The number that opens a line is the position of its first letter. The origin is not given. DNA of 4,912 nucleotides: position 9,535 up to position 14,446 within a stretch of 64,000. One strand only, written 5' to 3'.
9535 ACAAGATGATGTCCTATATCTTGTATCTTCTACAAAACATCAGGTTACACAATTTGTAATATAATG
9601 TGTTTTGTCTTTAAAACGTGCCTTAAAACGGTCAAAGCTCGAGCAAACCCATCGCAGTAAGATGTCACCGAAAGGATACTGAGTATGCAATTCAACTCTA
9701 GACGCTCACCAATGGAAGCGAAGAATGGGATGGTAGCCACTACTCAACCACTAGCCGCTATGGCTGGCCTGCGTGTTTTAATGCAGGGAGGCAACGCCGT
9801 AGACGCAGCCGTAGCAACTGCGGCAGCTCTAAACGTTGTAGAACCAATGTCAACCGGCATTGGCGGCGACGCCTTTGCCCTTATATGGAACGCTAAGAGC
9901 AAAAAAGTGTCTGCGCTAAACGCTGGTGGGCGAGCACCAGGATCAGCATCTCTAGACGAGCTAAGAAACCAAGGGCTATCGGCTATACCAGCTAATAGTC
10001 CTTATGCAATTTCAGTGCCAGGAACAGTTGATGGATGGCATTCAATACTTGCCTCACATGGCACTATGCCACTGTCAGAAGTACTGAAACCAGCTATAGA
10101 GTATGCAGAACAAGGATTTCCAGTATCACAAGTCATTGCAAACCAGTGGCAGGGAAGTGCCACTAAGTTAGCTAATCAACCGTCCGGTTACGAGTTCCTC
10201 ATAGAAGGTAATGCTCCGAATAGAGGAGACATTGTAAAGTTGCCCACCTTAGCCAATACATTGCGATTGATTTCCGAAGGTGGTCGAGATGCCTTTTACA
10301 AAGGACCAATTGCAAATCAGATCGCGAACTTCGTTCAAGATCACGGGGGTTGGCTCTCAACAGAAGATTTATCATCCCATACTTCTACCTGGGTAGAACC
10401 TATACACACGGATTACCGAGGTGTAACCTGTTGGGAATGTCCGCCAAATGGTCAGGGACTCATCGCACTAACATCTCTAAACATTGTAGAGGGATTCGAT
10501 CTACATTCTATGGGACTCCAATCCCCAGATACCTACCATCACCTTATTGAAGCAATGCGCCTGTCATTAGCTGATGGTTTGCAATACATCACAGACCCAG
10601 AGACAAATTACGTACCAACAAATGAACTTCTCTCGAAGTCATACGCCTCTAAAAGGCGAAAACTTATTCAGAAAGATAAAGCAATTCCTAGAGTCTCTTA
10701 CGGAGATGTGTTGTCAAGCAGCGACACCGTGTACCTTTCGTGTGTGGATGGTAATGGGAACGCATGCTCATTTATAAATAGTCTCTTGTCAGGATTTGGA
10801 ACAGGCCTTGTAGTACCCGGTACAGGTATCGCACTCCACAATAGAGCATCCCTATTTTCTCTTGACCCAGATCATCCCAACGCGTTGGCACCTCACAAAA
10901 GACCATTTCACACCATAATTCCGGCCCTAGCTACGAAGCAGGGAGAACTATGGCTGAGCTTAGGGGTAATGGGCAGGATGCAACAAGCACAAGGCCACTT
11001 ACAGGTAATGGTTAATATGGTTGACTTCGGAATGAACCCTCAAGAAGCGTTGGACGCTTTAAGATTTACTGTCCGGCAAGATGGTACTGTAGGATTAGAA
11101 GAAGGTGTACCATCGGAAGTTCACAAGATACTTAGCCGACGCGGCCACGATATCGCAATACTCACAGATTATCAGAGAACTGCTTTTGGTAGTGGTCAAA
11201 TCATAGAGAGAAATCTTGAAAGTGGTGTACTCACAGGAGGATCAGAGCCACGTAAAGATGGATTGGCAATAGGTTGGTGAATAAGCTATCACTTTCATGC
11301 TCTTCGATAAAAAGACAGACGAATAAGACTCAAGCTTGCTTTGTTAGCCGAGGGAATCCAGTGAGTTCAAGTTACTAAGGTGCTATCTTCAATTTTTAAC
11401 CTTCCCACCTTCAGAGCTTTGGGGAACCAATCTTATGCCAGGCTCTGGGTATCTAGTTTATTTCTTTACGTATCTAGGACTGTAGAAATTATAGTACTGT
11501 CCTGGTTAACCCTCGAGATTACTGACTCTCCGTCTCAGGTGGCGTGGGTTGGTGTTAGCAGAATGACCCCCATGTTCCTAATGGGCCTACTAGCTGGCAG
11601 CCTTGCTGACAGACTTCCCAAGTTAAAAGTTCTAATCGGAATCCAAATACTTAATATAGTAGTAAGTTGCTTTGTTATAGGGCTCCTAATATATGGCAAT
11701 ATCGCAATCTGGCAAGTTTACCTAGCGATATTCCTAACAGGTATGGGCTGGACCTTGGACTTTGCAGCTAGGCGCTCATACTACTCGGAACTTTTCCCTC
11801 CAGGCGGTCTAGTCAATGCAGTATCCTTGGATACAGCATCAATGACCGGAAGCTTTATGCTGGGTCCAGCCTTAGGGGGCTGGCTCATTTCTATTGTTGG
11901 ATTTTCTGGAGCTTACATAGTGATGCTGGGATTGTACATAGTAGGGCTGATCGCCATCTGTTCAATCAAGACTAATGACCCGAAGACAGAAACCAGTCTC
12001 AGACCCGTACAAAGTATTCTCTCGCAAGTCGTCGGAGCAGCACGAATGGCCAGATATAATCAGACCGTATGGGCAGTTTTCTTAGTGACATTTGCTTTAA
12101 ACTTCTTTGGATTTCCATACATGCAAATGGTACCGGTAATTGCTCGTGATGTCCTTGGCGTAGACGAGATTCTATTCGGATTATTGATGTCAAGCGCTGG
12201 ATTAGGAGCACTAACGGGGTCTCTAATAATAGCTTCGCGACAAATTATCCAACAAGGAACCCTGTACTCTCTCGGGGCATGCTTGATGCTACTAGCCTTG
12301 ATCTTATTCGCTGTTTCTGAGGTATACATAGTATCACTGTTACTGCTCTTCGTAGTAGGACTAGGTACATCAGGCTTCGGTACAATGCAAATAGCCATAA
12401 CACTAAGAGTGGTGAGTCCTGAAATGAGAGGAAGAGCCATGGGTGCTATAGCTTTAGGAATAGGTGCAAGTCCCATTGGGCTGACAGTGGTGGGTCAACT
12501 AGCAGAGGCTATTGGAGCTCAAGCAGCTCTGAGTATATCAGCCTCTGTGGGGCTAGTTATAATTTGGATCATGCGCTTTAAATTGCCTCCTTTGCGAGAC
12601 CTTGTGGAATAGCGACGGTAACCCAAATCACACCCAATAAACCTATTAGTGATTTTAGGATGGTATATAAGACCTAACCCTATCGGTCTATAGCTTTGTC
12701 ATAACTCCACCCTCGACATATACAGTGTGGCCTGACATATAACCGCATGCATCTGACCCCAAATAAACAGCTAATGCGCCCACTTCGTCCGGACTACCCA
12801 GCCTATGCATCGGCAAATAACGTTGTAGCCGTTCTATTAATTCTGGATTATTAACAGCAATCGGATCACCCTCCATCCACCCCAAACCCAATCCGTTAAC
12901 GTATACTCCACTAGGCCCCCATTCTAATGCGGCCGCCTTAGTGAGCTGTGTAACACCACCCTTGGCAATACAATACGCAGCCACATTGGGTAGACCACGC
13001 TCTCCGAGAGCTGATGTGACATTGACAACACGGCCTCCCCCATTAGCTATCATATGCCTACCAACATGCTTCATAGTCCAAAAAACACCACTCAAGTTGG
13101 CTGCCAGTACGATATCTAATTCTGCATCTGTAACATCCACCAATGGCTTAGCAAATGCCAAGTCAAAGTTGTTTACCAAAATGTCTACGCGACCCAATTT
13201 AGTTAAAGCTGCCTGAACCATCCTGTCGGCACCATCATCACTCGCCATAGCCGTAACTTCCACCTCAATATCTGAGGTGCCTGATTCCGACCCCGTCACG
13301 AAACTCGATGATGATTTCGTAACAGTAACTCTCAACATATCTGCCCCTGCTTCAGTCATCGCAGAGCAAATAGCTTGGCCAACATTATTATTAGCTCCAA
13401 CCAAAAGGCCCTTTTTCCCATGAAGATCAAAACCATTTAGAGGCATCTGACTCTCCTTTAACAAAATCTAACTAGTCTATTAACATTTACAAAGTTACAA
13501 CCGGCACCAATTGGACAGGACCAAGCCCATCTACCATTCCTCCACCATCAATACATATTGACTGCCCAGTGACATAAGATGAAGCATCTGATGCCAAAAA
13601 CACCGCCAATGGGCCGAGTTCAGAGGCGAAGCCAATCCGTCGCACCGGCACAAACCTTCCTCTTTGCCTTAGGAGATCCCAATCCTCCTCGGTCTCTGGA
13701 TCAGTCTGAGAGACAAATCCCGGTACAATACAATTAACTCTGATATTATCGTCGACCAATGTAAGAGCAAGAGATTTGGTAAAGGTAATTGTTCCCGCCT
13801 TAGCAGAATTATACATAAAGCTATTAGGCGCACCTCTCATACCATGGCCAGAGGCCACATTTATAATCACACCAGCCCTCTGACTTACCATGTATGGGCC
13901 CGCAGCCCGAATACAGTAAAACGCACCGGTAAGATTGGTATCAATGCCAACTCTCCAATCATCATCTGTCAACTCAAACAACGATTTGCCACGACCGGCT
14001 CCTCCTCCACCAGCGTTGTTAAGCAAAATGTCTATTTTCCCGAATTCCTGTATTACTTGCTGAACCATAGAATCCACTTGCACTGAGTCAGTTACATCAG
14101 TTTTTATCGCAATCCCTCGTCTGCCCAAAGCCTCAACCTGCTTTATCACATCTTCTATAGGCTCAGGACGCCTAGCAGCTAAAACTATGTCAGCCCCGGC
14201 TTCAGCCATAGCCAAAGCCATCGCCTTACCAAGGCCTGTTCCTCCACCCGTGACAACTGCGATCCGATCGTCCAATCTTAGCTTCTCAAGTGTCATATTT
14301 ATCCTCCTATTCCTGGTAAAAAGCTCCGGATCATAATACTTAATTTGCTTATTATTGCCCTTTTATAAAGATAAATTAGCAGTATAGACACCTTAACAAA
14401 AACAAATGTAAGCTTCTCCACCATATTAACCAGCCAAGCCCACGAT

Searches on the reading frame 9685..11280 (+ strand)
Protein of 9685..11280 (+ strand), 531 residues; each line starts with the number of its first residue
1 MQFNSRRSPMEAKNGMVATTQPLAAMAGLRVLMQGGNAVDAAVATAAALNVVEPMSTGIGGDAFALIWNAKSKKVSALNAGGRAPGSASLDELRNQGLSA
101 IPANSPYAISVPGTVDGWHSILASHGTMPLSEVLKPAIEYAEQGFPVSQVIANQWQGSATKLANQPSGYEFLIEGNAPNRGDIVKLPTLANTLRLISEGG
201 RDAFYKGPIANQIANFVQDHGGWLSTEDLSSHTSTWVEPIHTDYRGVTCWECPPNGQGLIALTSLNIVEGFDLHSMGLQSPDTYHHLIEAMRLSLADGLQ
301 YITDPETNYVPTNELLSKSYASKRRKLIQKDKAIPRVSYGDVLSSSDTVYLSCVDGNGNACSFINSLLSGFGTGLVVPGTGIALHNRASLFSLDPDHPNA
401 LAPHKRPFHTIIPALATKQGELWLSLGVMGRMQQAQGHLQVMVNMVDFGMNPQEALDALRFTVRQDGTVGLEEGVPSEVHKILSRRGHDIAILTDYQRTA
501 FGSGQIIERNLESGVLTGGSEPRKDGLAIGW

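Call 24: search_protein_families(library=pfam, proteins=[window:9685-11280:+], max_evalue=0.00001)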
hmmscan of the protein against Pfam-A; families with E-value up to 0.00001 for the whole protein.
window:9685-11280:+ (531 aa): 1 family
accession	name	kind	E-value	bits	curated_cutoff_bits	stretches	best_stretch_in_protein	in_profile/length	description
PF01019.26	G_glu_transpept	-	9.1e-156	520.1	27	1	30-526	2-512/512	Gamma-glutamyltranspeptidase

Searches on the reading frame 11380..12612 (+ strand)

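Call 24: search_protein_families(library=pfam, proteins=[window:11380-12612:+], max_evalue=0.00001)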
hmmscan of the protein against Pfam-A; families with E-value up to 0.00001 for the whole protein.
window:11380-12612:+ (410 aa): 2 families
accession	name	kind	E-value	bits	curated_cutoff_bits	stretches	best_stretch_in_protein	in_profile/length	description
PF05977.19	MFS_3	-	2.2e-39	135.7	27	1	11-405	4-398/524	Transmembrane secretion effector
PF07690.21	MFS_1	-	1e-32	113.9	33.4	2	22-284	1-258/347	Major Facilitator Superfamily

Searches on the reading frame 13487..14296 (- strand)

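Call 7: search_protein_families(library=pfam, proteins=[window:13487-14296:-], max_evalue=0.001)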
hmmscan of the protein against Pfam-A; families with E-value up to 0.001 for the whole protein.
window:13487-14296:- (269 aa): 4 families
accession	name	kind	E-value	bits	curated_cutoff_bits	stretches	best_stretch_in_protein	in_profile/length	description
PF13561.12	adh_short_C2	-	1.5e-56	192.1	27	1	20-252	6-234/236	Enoyl-(Acyl carrier protein) reductase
PF00106.31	adh_short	-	8.7e-56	188.9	26.6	1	12-201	2-187/195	short chain dehydrogenase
PF08659.16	KR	-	1e-12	48.8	22.6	1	14-167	4-154/180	KR domain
PF23441.1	SDR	-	7e-05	22.8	27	1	11-199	8-198/258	SDR-like rossmann domain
